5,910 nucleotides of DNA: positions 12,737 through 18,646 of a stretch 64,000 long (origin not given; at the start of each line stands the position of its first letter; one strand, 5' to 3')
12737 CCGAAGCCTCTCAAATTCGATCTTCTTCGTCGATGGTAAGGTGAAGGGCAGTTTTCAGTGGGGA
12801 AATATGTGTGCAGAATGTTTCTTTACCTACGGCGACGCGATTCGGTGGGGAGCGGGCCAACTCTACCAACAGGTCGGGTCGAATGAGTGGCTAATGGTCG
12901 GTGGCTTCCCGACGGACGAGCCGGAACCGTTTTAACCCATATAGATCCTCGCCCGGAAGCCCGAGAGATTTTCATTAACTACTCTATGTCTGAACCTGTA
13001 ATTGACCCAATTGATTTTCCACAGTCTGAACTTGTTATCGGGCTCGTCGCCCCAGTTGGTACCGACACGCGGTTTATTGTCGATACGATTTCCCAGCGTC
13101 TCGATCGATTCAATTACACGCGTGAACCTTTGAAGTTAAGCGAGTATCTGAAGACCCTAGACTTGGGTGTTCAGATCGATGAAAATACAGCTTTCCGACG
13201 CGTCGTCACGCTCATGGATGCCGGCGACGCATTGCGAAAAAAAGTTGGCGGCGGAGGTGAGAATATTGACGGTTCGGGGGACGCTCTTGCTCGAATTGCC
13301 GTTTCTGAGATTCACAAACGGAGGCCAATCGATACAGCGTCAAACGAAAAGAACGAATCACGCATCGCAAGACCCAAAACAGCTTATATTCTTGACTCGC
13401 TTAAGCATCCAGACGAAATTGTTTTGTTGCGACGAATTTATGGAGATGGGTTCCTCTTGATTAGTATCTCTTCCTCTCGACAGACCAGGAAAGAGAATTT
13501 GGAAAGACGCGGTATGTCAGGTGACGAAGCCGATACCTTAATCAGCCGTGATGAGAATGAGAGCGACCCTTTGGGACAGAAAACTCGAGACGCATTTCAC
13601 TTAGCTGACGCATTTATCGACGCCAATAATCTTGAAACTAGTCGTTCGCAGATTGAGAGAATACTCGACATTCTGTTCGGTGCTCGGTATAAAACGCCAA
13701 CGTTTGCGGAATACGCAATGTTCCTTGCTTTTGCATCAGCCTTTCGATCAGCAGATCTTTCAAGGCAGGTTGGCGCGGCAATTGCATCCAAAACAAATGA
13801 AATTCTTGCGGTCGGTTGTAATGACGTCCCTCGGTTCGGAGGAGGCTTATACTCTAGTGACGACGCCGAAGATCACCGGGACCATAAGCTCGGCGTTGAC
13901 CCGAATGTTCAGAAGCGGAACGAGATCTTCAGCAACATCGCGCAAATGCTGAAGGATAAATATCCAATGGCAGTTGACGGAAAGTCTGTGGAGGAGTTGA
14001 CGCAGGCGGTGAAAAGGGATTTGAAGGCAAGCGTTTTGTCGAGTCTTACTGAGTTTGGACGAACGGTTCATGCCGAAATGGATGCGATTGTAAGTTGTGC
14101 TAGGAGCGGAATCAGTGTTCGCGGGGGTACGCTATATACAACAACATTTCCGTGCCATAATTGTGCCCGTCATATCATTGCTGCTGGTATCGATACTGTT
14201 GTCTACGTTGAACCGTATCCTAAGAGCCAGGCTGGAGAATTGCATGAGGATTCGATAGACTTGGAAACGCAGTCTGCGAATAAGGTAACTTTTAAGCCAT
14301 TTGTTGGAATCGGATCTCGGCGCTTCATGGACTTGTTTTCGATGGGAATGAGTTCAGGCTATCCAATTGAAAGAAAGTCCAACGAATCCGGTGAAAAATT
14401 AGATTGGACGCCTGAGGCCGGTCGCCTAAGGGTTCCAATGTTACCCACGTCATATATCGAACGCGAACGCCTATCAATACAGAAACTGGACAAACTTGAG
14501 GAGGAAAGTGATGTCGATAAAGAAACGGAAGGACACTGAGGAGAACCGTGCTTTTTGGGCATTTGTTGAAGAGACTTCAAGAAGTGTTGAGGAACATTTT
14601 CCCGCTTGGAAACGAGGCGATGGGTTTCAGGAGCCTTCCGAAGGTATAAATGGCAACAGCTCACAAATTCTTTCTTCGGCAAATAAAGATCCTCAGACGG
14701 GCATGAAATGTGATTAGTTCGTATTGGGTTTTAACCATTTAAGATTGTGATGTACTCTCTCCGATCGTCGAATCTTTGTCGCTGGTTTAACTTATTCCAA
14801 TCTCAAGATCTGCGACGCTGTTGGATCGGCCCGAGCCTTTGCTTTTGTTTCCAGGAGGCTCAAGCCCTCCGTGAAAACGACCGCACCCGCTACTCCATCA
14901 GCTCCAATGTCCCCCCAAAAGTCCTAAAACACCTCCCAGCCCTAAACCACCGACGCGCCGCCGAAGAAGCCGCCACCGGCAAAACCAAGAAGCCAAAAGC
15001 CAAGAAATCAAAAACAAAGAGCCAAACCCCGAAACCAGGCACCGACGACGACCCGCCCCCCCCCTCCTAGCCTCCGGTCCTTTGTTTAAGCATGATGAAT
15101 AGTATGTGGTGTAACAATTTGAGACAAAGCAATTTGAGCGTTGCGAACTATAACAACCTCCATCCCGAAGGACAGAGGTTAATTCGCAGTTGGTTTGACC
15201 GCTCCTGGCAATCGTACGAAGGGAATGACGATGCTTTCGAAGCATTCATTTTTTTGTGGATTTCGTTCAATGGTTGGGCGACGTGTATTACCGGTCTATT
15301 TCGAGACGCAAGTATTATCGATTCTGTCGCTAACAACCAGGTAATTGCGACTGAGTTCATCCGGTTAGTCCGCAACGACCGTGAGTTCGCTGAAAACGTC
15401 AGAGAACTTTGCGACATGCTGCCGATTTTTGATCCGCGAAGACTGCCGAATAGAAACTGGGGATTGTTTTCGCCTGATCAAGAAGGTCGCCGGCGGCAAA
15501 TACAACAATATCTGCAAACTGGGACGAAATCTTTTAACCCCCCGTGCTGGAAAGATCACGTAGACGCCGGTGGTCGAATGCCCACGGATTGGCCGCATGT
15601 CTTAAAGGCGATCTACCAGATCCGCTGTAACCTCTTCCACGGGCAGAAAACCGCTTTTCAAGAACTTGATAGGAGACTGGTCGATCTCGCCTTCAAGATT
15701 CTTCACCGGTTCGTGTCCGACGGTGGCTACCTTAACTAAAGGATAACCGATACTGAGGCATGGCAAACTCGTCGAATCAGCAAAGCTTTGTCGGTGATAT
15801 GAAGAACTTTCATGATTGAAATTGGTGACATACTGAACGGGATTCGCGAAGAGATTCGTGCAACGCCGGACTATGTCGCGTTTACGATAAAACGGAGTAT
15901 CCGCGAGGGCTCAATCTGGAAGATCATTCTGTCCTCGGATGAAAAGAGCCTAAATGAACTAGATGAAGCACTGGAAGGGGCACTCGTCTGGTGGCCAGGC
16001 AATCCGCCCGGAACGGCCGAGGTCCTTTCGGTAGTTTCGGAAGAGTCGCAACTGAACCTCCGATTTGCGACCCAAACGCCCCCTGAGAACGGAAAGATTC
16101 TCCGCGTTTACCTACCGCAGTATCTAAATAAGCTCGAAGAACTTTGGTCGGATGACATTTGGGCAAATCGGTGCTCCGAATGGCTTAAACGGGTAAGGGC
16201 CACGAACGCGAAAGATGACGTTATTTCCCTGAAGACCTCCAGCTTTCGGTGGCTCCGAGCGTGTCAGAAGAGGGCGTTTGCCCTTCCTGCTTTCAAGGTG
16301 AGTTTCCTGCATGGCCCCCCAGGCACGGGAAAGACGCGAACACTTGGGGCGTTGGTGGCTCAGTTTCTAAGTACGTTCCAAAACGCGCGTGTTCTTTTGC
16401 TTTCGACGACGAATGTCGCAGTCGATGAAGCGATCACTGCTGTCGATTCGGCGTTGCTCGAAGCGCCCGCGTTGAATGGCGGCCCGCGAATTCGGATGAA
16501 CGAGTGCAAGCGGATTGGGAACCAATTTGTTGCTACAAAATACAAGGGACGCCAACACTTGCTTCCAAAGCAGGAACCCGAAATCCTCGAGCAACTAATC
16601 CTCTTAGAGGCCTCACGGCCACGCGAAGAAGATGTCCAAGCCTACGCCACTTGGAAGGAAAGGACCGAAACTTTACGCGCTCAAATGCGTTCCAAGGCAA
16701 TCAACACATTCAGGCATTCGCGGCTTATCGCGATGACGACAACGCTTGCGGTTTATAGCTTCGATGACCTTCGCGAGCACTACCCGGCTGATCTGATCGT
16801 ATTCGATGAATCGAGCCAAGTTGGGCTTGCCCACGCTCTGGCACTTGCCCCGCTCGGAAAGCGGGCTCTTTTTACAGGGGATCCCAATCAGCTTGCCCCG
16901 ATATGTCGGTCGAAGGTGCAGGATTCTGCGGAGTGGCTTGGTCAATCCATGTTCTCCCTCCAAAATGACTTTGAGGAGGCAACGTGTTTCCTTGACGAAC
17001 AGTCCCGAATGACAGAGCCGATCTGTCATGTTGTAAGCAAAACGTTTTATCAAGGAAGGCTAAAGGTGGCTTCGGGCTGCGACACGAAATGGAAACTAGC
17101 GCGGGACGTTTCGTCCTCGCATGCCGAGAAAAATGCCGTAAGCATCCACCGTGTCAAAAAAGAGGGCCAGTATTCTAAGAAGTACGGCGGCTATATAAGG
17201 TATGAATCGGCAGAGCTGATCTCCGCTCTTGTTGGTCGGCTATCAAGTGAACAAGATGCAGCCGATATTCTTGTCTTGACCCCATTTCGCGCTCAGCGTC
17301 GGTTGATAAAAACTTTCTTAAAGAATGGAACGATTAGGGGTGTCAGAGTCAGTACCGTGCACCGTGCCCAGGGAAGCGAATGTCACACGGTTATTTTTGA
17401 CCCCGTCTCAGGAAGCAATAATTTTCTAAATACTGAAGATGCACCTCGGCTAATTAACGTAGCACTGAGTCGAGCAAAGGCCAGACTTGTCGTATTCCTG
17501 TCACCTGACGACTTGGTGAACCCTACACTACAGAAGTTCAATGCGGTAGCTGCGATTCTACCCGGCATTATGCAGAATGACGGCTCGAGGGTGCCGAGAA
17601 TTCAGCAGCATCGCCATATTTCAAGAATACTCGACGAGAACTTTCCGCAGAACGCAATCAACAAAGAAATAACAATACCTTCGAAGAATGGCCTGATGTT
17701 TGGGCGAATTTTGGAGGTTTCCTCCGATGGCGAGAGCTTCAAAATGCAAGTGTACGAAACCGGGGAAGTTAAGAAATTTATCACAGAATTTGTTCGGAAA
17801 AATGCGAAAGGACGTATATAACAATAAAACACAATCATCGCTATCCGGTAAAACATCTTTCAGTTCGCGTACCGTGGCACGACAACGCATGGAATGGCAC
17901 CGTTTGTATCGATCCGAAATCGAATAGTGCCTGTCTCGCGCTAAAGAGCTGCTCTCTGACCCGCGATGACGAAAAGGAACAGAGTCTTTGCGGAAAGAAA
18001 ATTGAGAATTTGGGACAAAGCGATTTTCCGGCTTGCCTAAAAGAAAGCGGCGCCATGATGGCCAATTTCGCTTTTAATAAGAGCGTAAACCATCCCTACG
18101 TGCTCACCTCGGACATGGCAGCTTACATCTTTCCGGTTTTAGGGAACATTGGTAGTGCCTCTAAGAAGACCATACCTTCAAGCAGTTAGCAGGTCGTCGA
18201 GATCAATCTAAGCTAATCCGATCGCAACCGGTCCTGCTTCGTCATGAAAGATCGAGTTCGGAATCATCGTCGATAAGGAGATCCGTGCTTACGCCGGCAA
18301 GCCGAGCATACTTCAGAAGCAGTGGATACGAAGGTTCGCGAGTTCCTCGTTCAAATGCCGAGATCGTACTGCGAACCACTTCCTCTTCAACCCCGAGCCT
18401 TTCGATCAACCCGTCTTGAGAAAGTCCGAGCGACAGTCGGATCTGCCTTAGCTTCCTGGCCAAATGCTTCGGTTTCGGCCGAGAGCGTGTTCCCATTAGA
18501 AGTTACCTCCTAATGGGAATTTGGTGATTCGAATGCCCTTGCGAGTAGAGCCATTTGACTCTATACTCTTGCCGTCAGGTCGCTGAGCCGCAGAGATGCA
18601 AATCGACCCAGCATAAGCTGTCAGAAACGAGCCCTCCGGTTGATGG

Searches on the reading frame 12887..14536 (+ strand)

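Call 9: search_protein_families(library=pfam, proteins=[window:12887-14536:+], max_evalue=0.001)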
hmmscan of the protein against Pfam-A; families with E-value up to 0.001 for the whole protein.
window:12887-14536:+ (550 aa): 2 families
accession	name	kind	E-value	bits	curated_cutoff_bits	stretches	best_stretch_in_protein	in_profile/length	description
PF00383.29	dCMP_cyt_deam_1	-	4.4e-17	62.3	25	1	274-441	4-101/102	Cytidine and deoxycytidylate deaminase zinc-binding region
PF14437.12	MafB19-deam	-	1.9e-08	34.8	27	1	390-448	47-107/142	MafB19-like deaminase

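Call 10: search_protein_families(library=padloc, proteins=[window:12887-14536:+], max_evalue=0.001)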
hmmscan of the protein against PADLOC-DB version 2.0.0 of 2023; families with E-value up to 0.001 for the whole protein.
window:12887-14536:+ (550 aa): 1 family
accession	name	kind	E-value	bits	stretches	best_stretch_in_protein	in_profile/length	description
PDLC02373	dCTPase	-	1.1e-166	554.3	1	45-546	151-559/630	-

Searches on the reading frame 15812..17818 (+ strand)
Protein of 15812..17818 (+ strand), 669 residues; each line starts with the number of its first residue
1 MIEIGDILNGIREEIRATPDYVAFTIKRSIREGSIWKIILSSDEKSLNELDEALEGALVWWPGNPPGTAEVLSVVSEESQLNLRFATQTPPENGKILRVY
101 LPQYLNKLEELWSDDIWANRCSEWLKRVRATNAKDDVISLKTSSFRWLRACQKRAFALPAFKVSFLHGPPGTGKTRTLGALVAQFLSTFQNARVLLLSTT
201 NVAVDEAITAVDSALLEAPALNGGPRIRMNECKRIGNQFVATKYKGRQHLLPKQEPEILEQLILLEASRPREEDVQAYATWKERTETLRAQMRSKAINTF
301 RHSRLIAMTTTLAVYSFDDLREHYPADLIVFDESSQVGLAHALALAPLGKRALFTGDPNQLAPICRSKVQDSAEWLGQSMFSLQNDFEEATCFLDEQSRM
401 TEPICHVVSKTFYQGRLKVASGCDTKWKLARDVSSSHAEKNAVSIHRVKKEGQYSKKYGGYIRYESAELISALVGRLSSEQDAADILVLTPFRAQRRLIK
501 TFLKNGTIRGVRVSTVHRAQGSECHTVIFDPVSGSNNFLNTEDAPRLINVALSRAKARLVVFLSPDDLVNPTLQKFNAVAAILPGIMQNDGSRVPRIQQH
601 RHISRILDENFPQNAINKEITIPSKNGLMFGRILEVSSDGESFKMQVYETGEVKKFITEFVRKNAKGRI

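Call 9: search_protein_families(library=pfam, proteins=[window:15812-17818:+], max_evalue=0.001)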
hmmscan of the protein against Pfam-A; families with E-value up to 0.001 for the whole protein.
window:15812-17818:+ (669 aa): 8 families
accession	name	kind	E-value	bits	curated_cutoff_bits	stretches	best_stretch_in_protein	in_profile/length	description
PF13087.12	AAA_12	-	7.3e-28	97.9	27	1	377-562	2-191/195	AAA domain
PF13086.12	AAA_11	-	2e-16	61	27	2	156-293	12-138/257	AAA domain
PF13245.12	AAA_19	-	7.1e-11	42.9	25.1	1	161-364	11-132/134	AAA domain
PF13604.12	AAA_30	-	1.1e-10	42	27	1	273-371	47-138/191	AAA domain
PF13538.12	UvrD_C_2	-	8e-09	35.7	27.4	1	511-561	2-51/52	UvrD-like helicase C-terminal domain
PF01443.25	Viral_helicase1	-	4.2e-07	30.4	21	0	510-562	176-227/228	Viral superfamily 1 RNA helicase core domain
PF00580.27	UvrD-helicase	-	0.00025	21.3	23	1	164-218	16-72/271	UvrD/REP helicase N-terminal domain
PF05127.21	NAT10_TcmA_helicase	-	0.00072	19.9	22.7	0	166-251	2-84/176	RNA cytidine acetyltransferase NAT10/TcmA, helicase domain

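Call 10: search_protein_families(library=padloc, proteins=[window:15812-17818:+], max_evalue=0.001)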
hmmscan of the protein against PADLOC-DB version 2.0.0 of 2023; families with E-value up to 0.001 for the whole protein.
window:15812-17818:+ (669 aa): 23 families
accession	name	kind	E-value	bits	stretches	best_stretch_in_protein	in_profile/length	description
PDLC03920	MkoA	-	1.3e-51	174.1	1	162-561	632-1072/1112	-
PDLC03924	MkoC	-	2.5e-31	106.7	2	388-562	767-941/1136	-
PDLC03921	MkoA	-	6.2e-30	101.7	2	348-562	1319-1564/1607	-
PDLC02895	DpdJ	-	1.2e-11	40.3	1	327-566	194-455/2112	DpdJ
PDLC05065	PDC-S68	-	1.8e-09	33.9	0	152-200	608-657/1221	-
PDLC01734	typeIV_RecD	-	2.2e-08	30.8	0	319-368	428-480/763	RecD_0_IVD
PDLC05009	PDC-S37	-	2.4e-08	30.2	0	327-363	939-975/1550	-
PDLC00127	GajB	-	1.7e-07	28.2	0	508-562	503-565/594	UrvD helicase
PDLC05066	PDC-S68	-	7.2e-07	25.6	0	349-380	706-738/1202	-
PDLC00112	GajB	-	1.5e-06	25.1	1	163-207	20-65/581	UrvD helicase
PDLC05064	PDC-S68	-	2.4e-06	23.6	0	515-567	1055-1102/1273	-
PDLC03802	RTasHel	-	6.3e-06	23.3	0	500-570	603-658/675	DRT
PDLC04140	mad8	-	4.1e-05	21.2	1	165-302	31-148/314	mads_8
PDLC00136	GajB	-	5.4e-05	20.3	0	162-220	18-78/570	UrvD helicase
PDLC00129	GajB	-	8.1e-05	19.4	0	163-209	27-75/594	UrvD helicase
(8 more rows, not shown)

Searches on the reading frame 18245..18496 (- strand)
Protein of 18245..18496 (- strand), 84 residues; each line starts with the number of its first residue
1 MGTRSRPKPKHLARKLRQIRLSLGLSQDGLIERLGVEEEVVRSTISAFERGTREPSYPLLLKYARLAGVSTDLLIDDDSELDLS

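Call 9: search_protein_families(library=pfam, proteins=[window:18245-18496:-], max_evalue=0.001)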
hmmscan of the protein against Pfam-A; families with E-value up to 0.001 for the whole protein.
window:18245-18496:- (84 aa): 3 families
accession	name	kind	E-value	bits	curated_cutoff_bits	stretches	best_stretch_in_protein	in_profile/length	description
PF01381.28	HTH_3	-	2e-10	41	23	1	16-74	1-55/55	Helix-turn-helix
PF13560.12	HTH_31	-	4.5e-10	40.1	27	1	11-73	1-60/64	Helix-turn-helix domain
PF12844.13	HTH_19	-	2.3e-08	34.2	30.2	1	14-76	2-60/64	Helix-turn-helix domain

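Call 10: search_protein_families(library=padloc, proteins=[window:18245-18496:-], max_evalue=0.001)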
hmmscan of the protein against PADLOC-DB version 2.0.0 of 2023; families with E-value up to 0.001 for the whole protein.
window:18245-18496:- (84 aa): 7 families
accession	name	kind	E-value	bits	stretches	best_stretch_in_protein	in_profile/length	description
PDLC02926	HTH_VI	-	2.8e-08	31.9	1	12-75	2-61/92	-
PDLC04142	capH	-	1.9e-07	30.1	1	10-79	5-70/103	capH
PDLC03952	RmrA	-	3.6e-05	20.8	1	13-64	24-71/395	-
PDLC03947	RmrA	-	8.6e-05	19.5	1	8-66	8-62/383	-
PDLC03951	RmrA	-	9.7e-05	19.5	1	14-76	11-69/400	-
PDLC03665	Control_protein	-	0.00018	19.7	1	13-76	10-70/77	control protein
PDLC03667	Control_protein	-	0.00073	17.8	1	14-74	4-64/101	control protein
